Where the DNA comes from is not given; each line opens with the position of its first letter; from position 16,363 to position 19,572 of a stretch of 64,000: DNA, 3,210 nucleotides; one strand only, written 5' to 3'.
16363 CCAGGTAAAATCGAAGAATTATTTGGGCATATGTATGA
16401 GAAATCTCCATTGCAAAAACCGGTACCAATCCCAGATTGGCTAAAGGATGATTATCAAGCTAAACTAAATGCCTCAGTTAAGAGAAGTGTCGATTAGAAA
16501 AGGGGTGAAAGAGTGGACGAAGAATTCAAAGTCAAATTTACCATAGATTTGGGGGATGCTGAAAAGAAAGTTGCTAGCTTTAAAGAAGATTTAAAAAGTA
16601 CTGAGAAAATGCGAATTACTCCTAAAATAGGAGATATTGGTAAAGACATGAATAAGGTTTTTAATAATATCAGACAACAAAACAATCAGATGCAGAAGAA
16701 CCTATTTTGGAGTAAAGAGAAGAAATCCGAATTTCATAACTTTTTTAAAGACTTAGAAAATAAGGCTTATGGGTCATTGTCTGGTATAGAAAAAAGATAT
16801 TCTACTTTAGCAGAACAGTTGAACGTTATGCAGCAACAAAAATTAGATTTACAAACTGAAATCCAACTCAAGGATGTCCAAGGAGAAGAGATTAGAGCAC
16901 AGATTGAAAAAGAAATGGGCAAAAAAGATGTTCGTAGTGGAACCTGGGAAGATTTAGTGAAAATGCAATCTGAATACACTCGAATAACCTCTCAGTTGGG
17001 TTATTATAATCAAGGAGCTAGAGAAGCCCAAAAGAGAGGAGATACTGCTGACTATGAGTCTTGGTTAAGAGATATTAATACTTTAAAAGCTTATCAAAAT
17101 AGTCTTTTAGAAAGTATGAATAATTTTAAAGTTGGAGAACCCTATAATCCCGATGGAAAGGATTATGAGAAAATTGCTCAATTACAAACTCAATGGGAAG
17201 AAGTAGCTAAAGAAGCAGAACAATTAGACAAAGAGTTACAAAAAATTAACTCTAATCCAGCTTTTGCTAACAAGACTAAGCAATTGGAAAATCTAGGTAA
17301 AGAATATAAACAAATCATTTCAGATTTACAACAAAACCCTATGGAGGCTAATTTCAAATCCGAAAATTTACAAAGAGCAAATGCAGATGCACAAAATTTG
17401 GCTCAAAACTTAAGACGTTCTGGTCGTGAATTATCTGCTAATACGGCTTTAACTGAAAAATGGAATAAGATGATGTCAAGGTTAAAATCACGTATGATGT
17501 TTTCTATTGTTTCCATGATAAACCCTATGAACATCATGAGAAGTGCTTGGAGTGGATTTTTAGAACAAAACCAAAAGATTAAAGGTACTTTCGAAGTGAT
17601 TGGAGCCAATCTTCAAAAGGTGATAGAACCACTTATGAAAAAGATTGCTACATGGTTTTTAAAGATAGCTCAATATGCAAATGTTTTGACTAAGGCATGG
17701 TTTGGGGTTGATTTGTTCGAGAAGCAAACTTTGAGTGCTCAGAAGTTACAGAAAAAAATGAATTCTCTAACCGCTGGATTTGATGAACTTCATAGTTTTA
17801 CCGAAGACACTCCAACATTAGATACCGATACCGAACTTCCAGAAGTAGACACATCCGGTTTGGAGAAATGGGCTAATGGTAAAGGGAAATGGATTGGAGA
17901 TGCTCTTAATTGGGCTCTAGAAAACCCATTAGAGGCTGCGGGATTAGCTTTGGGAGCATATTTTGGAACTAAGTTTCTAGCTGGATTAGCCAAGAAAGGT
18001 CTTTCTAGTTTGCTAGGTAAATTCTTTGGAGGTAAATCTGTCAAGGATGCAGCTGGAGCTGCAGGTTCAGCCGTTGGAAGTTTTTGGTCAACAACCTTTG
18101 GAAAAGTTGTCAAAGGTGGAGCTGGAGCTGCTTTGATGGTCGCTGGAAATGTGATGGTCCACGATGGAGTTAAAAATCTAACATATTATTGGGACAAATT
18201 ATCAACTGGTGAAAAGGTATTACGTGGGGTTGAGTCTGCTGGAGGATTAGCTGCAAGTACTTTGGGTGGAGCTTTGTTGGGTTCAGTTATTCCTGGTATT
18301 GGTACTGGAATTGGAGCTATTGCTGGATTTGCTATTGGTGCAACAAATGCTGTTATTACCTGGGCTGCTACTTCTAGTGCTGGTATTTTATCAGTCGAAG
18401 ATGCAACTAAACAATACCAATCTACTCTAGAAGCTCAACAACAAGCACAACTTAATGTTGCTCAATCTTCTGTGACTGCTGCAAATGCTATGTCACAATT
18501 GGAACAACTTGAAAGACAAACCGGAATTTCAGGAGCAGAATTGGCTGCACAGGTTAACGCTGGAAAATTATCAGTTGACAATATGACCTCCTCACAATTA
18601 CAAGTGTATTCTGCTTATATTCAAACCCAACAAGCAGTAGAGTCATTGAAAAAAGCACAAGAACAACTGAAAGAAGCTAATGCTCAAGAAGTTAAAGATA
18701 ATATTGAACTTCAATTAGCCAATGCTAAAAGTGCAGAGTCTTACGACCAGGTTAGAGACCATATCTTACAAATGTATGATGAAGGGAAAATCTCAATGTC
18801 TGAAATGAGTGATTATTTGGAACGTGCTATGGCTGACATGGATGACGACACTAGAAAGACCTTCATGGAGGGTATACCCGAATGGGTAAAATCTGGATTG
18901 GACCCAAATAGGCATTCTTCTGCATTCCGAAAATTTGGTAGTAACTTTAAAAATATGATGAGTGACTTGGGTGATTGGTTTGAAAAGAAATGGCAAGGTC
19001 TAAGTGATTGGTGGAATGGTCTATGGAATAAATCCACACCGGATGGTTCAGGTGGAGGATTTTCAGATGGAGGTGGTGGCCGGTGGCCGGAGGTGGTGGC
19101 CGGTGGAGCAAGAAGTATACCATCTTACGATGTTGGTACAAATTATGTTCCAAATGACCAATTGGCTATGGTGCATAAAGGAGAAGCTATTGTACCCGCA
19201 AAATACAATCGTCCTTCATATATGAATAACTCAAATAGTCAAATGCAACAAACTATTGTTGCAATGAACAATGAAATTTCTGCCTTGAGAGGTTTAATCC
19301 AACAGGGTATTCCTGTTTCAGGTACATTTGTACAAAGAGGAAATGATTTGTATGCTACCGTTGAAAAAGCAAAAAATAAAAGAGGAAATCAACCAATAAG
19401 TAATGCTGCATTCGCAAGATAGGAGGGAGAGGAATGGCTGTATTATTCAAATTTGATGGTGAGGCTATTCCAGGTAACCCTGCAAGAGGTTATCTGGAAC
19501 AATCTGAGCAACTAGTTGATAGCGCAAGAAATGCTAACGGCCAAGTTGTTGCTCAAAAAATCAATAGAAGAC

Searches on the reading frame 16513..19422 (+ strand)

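Call 50: search_protein_families(library=phrogs, proteins=[window:16513-19422:+], max_evalue=0.00001)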
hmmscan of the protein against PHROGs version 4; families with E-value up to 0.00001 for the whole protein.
window:16513-19422:+ (969 aa): 1 family
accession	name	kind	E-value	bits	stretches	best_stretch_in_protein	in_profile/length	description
phrog_25966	-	tail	7.6e-08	31.3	1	866-927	1554-1616/1651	tail length tape measure protein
